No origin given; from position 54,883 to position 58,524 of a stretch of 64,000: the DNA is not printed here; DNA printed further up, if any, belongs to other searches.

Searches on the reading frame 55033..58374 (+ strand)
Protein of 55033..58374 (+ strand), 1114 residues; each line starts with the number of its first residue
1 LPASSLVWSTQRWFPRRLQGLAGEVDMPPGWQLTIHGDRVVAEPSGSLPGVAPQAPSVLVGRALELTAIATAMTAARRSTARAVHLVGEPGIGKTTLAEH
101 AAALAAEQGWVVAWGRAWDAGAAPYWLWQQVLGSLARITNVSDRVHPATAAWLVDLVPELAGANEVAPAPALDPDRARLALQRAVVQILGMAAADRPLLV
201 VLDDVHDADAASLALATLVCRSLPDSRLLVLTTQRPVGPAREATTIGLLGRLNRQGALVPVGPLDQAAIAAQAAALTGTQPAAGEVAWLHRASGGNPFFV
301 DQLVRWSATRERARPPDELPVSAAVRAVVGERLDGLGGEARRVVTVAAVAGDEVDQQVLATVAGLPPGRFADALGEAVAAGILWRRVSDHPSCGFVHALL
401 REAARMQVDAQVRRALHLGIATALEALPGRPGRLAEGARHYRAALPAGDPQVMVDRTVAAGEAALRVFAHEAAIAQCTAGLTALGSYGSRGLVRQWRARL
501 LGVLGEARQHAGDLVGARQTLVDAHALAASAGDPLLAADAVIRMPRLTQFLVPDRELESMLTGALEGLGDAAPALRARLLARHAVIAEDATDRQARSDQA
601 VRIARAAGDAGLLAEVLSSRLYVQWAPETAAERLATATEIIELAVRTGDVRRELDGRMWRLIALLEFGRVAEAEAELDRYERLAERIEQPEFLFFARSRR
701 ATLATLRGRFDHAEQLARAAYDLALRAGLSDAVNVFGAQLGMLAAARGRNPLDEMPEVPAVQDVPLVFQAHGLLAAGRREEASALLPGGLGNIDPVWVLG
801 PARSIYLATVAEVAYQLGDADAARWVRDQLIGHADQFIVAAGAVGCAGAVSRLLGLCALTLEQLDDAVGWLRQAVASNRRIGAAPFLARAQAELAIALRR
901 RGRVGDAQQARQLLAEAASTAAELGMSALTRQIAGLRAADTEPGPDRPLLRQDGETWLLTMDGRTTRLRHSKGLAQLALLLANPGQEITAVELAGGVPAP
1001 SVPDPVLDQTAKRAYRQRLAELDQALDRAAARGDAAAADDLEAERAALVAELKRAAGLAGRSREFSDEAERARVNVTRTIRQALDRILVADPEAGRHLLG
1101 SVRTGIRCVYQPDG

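Call 11: search_protein_families(library=pfam, proteins=[window:55033-58374:+], max_evalue=0.01)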
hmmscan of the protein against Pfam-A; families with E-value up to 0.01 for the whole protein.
window:55033-58374:+ (1114 aa): 5 families
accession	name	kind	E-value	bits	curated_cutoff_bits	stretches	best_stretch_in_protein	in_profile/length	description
PF13191.12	AAA_16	-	1.6e-22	81.2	32.6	1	59-230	2-166/167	AAA ATPase domain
PF13401.12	AAA_22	-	0.00019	22.2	27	1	78-214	2-102/130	AAA domain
PF20720.3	nSTAND3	-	0.00022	21.4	27.2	1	81-112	17-48/155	Novel STAND NTPase 3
PF07728.20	AAA_5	-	0.0014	19.1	22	0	84-110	2-29/139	AAA domain (dynein-related subfamily)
PF10236.15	DAP3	-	0.0031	17.2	23.1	1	76-112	19-54/311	Mitochondrial ribosomal death-associated protein 3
